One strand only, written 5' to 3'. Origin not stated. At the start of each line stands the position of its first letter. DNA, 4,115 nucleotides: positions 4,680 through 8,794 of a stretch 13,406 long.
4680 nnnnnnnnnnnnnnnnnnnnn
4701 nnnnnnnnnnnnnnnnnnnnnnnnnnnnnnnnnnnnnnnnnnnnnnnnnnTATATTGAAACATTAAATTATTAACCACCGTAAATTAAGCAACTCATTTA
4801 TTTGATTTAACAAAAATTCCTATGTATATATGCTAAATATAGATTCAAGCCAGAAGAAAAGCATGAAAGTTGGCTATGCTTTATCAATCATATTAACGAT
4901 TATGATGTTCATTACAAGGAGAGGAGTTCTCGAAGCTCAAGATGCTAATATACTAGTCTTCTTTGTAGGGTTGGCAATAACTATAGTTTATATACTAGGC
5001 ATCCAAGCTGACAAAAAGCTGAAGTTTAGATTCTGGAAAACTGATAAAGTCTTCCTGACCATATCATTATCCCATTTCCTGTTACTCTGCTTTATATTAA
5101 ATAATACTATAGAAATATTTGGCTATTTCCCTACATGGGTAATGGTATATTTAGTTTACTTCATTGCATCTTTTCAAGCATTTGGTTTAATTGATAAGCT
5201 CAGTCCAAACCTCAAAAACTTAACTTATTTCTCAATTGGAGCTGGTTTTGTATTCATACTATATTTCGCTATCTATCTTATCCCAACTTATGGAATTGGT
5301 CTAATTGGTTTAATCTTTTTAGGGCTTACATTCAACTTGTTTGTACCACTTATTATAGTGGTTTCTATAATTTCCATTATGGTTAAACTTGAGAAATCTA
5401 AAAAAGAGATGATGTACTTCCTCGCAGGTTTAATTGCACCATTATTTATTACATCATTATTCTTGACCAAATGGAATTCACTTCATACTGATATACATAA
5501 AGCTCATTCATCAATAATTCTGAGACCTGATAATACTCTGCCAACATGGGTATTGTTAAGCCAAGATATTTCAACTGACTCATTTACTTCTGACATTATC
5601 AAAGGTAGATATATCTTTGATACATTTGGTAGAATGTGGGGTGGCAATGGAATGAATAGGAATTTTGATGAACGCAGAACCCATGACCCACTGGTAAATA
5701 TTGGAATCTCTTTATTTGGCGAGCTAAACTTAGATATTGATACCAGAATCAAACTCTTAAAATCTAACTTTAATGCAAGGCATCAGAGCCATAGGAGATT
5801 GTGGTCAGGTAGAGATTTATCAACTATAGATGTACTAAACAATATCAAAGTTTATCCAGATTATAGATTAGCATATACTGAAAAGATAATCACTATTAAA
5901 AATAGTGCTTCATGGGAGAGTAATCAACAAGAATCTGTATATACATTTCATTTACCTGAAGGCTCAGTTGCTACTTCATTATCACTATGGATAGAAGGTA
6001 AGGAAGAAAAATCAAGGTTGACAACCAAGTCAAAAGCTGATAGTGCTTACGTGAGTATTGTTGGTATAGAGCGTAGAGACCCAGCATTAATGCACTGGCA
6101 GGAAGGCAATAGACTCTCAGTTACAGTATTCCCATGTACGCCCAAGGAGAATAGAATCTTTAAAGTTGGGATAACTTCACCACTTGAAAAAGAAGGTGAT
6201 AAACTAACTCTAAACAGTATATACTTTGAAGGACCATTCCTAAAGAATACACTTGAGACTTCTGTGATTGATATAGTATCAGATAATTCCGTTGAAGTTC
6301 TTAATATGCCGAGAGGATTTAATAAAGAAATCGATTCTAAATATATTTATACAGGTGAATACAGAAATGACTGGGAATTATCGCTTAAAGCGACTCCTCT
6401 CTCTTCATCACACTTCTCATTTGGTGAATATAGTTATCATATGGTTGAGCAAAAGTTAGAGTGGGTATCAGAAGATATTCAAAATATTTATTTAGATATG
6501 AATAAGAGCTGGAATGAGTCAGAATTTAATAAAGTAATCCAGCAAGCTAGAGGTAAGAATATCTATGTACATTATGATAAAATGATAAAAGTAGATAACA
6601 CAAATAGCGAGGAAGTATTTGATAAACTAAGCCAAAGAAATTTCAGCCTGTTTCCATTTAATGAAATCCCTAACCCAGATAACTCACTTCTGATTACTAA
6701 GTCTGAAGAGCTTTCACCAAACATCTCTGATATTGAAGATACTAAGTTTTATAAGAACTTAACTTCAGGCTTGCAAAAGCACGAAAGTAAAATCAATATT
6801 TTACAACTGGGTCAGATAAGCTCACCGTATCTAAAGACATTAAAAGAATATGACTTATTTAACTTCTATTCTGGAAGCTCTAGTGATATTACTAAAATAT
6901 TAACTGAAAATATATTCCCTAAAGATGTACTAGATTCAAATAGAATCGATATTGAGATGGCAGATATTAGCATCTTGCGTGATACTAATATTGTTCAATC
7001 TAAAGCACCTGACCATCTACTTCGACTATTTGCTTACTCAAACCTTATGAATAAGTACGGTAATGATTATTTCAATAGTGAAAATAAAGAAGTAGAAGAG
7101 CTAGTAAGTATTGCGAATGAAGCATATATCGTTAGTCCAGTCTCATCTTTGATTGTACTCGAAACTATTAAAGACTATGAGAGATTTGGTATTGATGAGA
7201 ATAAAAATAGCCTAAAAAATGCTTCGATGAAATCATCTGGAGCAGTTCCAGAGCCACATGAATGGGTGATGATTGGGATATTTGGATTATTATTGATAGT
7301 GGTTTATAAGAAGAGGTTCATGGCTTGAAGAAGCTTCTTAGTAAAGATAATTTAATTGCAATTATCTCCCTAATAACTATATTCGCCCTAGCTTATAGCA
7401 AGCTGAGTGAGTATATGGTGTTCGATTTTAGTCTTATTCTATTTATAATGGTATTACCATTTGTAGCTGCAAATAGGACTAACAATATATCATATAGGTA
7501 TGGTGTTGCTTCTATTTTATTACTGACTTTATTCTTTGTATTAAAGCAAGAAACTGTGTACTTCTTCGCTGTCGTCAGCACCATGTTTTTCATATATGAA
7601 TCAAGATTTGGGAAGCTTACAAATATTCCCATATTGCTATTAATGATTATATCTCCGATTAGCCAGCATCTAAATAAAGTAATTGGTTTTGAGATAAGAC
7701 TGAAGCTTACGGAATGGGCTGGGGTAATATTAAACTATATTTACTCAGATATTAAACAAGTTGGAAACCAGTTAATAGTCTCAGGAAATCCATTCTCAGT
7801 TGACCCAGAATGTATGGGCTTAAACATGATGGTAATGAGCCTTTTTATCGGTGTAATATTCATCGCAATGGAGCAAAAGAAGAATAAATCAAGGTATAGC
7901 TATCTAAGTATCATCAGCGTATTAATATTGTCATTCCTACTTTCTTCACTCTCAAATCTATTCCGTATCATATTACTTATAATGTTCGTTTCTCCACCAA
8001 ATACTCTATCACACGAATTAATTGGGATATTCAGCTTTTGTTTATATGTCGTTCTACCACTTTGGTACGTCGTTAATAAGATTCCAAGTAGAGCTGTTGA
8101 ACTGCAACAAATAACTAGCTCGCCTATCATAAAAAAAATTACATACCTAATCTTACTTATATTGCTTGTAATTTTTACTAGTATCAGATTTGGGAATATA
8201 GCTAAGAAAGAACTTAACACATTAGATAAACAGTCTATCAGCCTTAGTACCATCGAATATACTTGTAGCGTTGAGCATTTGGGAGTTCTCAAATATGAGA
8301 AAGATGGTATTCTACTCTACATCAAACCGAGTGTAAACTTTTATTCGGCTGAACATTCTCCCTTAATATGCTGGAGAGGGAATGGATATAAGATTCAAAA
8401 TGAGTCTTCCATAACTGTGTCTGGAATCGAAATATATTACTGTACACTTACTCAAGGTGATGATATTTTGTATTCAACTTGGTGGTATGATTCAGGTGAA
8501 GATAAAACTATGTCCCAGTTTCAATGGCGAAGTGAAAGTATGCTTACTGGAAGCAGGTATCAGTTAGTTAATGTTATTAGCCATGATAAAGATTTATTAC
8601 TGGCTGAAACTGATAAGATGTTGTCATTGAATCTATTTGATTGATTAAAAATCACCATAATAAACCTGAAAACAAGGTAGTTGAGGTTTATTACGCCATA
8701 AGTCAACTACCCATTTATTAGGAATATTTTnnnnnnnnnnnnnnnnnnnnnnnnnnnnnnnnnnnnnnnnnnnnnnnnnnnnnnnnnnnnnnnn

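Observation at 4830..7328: Unusual architecture for an exosortase substrate: N-terminal ~7-TM domain instead of a signal peptide, plus C-terminal PEP-CTERM-like anchor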

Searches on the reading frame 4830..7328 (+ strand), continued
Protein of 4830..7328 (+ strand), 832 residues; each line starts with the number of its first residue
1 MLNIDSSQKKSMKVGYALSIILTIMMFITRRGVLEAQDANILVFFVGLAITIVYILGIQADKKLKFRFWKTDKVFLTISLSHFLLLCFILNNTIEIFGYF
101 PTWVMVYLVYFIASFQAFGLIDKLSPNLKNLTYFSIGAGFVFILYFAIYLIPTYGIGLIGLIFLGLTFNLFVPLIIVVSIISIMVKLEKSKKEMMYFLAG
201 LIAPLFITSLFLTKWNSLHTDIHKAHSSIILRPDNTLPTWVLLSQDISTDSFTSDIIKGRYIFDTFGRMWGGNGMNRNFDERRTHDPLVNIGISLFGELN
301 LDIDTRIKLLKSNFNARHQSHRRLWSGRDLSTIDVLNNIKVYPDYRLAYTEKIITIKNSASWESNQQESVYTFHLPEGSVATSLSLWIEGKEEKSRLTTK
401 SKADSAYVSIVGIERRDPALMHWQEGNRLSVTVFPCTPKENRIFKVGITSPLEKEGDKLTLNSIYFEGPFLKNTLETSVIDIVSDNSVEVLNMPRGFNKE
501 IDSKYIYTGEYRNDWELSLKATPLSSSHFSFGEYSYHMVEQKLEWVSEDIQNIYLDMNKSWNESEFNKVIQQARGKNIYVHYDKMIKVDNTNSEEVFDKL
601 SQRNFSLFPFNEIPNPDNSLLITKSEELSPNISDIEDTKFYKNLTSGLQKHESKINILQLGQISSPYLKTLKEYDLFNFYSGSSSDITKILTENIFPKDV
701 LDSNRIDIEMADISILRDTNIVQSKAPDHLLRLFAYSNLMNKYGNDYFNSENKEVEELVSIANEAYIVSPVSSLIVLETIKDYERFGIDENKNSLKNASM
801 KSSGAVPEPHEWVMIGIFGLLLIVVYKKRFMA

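Call 30: predict_structure(alignment_id=A1)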
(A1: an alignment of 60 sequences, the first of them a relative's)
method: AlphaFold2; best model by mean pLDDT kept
length: 832 residues; sequences in the alignment: 60
mean_pLDDT: 84.7   pTM: 0.75
mean pLDDT of the five models: 84.7, 84.1, 82.6, 81.7, 78.6
residues with pLDDT >= 90: 327; 70-90: 419; 50-70: 58; < 50: 28
segments of 3 or more residues with pLDDT < 50: 1-3, 270-280, 794-807
pLDDT, mean of each block of 10 residues (from residue 1): 62 92 89 63 88 86 62 87 92 79 91 94 91 96 93 84 79 94 88 94 94 91 85 85 90 86 67 43 80 86 86 80 74 94 93 92 84 90 87 86 87 86 87 90 94 93 90 90 90 90 89 91 85 81 88 94 92 91 91 93 92 90 91 87 86 88 88 86 88 85 82 85 70 84 70 66 82 86 84 46 51 88 88 64
secondary structure, 60 per line:
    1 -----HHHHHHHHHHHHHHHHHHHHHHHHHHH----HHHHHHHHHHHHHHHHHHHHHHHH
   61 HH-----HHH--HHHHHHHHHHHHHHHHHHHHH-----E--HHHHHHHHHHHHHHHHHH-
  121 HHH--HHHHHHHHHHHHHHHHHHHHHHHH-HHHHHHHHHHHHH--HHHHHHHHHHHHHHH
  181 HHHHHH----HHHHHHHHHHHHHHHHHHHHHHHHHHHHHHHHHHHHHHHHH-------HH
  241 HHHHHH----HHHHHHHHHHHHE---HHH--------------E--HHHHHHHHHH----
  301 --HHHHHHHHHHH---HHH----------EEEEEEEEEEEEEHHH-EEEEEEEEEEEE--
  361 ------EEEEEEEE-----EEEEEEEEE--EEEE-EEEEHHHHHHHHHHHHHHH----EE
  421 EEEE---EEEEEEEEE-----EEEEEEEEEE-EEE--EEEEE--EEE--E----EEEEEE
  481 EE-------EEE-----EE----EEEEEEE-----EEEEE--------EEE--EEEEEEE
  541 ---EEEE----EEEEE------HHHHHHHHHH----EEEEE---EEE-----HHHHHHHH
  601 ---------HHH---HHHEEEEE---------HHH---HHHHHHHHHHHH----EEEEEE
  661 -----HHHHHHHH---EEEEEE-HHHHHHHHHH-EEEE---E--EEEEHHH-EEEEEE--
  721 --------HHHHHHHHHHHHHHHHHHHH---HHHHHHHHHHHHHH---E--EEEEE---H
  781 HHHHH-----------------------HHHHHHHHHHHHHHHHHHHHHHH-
elements in order (helices of 4 or more, strands of 3 or more residues): H6-32 H37-62 H73-93 H102-119 H126-149 H151-163 H166-186 H191-231 H239-246 H251-262 H287-296 H303-313 E330-342 E347-358 E367-374 E380-388 E391-394 E396-399 H400-414 E419-424 E428-436 E442-451 E453-455 E458-462 E465-467 E475-482 E490-492 E504-510 E516-520 E529-531 E534-540 E544-547 E552-556 H563-572 E577-581 E585-587 H593-600 E619-623 H639-650 E655-660 H666-673 E677-682 H684-693 E695-698 E705-708 E713-718 H729-748 H752-765 E772-776 H780-785 H809-831

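Call 33: fold_search(model_id=the predicted structure, library=pdb)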
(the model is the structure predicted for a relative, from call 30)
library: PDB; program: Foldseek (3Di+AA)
matches with E <= 10: 1003; with E <= 0.001: 120
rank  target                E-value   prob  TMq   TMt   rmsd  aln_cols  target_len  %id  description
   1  6fpz_A                2.7e-14  1.00  0.30  0.39  10.5       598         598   10  Inter-alpha-inhibitor heavy chain 1, D298A (released 2019-02-27)
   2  6fpy_B                3.5e-14  1.00  0.30  0.39  10.4       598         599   11  Inter-alpha-inhibitor heavy chain 1, wild type (released 2019-02-27)
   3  6fpy_A                4.2e-14  1.00  0.31  0.39  10.2       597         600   10  Inter-alpha-inhibitor heavy chain 1, wild type (released 2019-02-27)
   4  9e5c_4s               3.2e-08  1.00  0.24  0.24  11.4       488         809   10  Cryo-EM structure of 96 nm repeat of microtubule doublet from T. brucei flagellum (released 2025-03-12)
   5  6ydx_A                9.8e-07  1.00  0.14  0.14  18.9       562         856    8  Insulin-regulated aminopeptidase complexed with a macrocyclic peptidic inhibitor (released 2020-07-22)
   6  4pj6_A                4.3e-06  1.00  0.14  0.14  18.3       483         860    7  Crystal Structure of Human Insulin Regulated Aminopeptidase with Lysine in Active Site (released 2014-12-03)
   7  8cgp_A                6.9e-06  1.00  0.14  0.14  18.4       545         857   10  Insulin regulated aminopeptidase (IRAP) in complex with an allosteric aryl sulfonamide inhibitor (released 2024-01-31)
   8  8cgp_B                9.9e-06  1.00  0.14  0.14  18.3       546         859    9  Insulin regulated aminopeptidase (IRAP) in complex with an allosteric aryl sulfonamide inhibitor (released 2024-01-31)
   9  7zyf_A                9.9e-06  1.00  0.14  0.14  18.8       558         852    9  Insulin regulated aminopeptidase (IRAP) in complex with a nanomolar alpha hydroxy beta amino acid based inhibitor. (released 2022-07-20)
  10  9gjs                  1.1e-05  1.00  0.14  0.14  16.7       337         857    9  ERAP1 in complex with 1-[2-(6-bromo-3-oxo-3,4-dihydro-2H-1,4-benzoxazin-4-yl)acetamido]-4,4-difluorocyclohexane-1-carbox (released 2025-01-22)
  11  9gk6                  1.5e-05  1.00  0.14  0.14  16.5       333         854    8  ERAP1 in complex with 1-[2-(6-chloro-3-oxo-3,4-dihydro-2H-1,4-benzothiazin-4-yl)acetamido]cyclohexane-1-carboxylic acid (released 2025-01-22)
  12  4p8q_A                1.7e-05  1.00  0.14  0.14  18.4       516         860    8  Crystal Structure of Human Insulin Regulated Aminopeptidase with Alanine in Active Site (released 2014-12-03)
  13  6oiu_C                1.8e-05  1.00  0.16  0.15  16.6       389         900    8  X-ray crystal structure of the ectodomain of the Toxoplasma gondii ME49 Aminopeptidase N (TGME49_224350) (released 2020-09-30)
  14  5mj6_A                2.3e-05  1.00  0.14  0.14  18.6       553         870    9  Ligand-induced conformational change of Insulin-regulated aminopeptidase: insights on catalytic mechanism and active s (released 2017-04-05)
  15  6oiu_A                2.4e-05  1.00  0.15  0.14  16.0       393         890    9  X-ray crystal structure of the ectodomain of the Toxoplasma gondii ME49 Aminopeptidase N (TGME49_224350) (released 2020-09-30)
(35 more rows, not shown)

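Call 47: search_protein_families(library=pfam, proteins=[L016:5348-5992:+, L016:6010-6300:+, L016:6352-6828:+], max_evalue=0.01)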
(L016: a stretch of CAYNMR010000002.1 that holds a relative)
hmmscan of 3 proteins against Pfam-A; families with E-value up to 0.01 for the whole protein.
L016:5348-5992:+ (214 aa): 0 families

L016:6010-6300:+ (96 aa): 1 family
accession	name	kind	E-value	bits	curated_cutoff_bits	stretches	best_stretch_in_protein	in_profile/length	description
PF13601.12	HTH_34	-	3.8e-29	101.1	27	1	13-92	1-80/80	Winged helix DNA-binding domain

L016:6352-6828:+ (158 aa): 0 families

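Call 48: search_protein_families(library=ncbifam, proteins=[L016:5348-5992:+, L016:6010-6300:+, L016:6352-6828:+], max_evalue=0.01)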
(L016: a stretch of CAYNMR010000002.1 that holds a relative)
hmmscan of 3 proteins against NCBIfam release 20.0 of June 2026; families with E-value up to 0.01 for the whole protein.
L016:5348-5992:+ (214 aa): 1 family
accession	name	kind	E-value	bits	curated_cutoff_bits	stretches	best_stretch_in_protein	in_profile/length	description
NF005164.0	PRK06638.1-4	equivalog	0.0047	16.3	154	1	14-107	81-178/211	NADH-quinone oxidoreductase subunit J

L016:6010-6300:+ (96 aa): 0 families

L016:6352-6828:+ (158 aa): 0 families

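Call 65: search_protein_families(library=padloc, proteins=[window:4830-7328:+], max_evalue=0.001)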
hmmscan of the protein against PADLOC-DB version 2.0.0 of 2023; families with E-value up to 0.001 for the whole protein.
window:4830-7328:+ (832 aa): 0 families

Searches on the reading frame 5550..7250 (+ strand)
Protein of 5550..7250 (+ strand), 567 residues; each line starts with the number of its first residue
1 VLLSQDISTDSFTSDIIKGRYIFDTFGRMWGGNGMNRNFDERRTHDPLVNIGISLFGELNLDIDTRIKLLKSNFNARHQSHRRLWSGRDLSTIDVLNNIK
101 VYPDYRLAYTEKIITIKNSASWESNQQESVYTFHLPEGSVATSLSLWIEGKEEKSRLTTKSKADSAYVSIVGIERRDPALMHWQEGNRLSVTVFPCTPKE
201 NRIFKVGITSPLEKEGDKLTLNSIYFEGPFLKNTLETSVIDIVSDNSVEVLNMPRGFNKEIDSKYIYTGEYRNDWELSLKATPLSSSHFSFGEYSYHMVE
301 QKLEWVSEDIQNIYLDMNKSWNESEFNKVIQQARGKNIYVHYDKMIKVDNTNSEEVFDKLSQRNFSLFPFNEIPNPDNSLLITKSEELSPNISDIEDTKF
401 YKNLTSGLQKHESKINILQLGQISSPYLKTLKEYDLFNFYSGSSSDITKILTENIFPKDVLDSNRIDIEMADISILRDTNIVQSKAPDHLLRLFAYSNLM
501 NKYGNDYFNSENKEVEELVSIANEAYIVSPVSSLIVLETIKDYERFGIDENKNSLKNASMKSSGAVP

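Call 17: search_protein_families(library=pfam, proteins=[window:5550-7250:+], max_evalue=10)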
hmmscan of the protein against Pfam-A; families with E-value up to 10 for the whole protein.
window:5550-7250:+ (567 aa): 2 families
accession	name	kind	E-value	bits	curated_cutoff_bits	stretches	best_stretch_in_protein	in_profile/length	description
PF08487.16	VIT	-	8.1e-09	36.1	26.5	1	108-206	15-109/111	Vault protein inter-alpha-trypsin domain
PF18041.7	MapZ_EC1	-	1.3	9.8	33.1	0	382-419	43-80/129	MapZ extracellular domain 1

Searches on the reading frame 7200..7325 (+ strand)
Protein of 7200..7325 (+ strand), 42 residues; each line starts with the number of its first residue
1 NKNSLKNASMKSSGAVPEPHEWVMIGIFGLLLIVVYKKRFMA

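Call 16: search_protein_families(library=ncbifam, proteins=[window:7200-7325:+], max_evalue=10)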
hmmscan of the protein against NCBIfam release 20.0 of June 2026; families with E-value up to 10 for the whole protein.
seq(42 aa): 7 families
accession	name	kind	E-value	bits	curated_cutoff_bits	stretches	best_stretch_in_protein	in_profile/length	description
TIGR04477.1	sorted_by_XrtN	equivalog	3.3e-13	48.7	250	1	1-39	782-820/822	XrtN system VIT domain-containing protein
TIGR02921.1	PEP_integral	hypoth_equivalog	0.00044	18.5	200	1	7-39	891-921/922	TIGR02921 family PEP-CTERM protein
NF038129.1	PEP_NF038129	equivalog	0.0011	18.8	65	1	7-38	162-192/194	NF038129 family PEP-CTERM protein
NF038119.1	PEP_CTERM_MHFG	equivalog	0.015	15.6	100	1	6-39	226-258/260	MHFG family PEP-CTERM protein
NF033947.0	PEP-cistern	hypoth_equivalog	0.032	14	60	1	8-37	165-194/195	cistern family PEP-CTERM protein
NF038118.1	PEP_CTERM_CCXG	equivalog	0.036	13.7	90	1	4-39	165-198/199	CCXG family PEP-CTERM protein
NF038120.1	PEP_CTERM_QFxxD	subfamily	0.16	11.8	80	1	15-37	192-213/215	NF038120 family PEP-CTERM protein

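Call 17: search_protein_families(library=pfam, proteins=[window:7200-7325:+], max_evalue=10)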
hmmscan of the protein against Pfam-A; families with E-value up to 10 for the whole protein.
seq(42 aa): 1 family
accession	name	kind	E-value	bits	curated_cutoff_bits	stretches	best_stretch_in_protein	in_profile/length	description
PF10161.14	DDDD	-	0.26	11.5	27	1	3-35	12-44/76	Putative mitochondrial precursor protein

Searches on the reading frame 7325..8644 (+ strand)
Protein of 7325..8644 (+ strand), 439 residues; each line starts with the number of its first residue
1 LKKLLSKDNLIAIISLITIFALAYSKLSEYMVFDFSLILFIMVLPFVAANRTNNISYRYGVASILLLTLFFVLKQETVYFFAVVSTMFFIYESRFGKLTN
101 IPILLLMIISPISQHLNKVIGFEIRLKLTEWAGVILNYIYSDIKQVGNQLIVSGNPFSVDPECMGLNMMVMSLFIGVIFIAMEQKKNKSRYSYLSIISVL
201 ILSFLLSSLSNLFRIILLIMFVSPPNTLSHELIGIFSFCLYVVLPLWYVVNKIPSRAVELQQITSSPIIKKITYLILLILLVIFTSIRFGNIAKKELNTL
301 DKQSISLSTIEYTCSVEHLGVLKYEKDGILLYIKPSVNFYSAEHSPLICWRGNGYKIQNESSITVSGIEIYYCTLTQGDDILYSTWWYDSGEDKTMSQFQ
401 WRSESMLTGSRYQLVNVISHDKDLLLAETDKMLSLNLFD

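Call 3: search_protein_families(library=ncbifam, proteins=[window:7325-8644:+], max_evalue=0.01)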
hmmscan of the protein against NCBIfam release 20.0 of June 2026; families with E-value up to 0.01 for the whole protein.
window:7325-8644:+ (439 aa): 10 families
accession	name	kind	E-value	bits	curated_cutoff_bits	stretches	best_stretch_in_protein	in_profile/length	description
TIGR04476.1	exosort_XrtN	exception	7.2e-98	328.4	200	1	13-414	6-406/406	exosortase N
TIGR04489.1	exosort_XrtO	exception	1.2e-10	40.8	250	1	5-408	17-431/451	exosortase O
TIGR04178.1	exo_archaeo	signature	3.1e-10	40.2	23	1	157-253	1-95/97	exosortase/archaeosortase family protein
NF033770.1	exosort_XrtT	exception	1.6e-09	36.9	250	1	108-282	120-297/472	exosortase T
TIGR04287.1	exosort_XrtK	exception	7.4e-09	35.3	55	1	156-239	61-145/163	exosortase K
NF012182.0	exosortase_XrtQ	exception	1.4e-07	31.2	270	1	81-238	89-244/256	exosortase Q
TIGR02602.1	8TM_EpsH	subfamily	2.6e-07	30.4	105.55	1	81-247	67-235/241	exosortase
TIGR04156.1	cyanoexo_CrtB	exception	3.8e-06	26.6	300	1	80-223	92-233/280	cyanoexosortase B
NF035943.2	exosort_XrtV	exception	2.6e-05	23.7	313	1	72-243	85-257/270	exosortase V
TIGR03109.2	exosort_XrtA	exception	0.00014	21.4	208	1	75-248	87-255/261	exosortase A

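Call 4: search_protein_families(library=pfam, proteins=[window:7325-8644:+], max_evalue=0.01)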
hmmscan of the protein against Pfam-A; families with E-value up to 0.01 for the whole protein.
window:7325-8644:+ (439 aa): 1 family
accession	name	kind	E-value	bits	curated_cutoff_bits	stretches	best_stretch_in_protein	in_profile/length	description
PF09721.15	Exosortase_EpsH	-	2.9e-14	53.5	25.7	1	36-248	28-249/254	Transmembrane exosortase (Exosortase_EpsH)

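Call 65: search_protein_families(library=padloc, proteins=[window:7325-8644:+], max_evalue=0.001)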
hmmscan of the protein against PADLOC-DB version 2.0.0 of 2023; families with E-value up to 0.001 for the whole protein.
window:7325-8644:+ (439 aa): 0 families
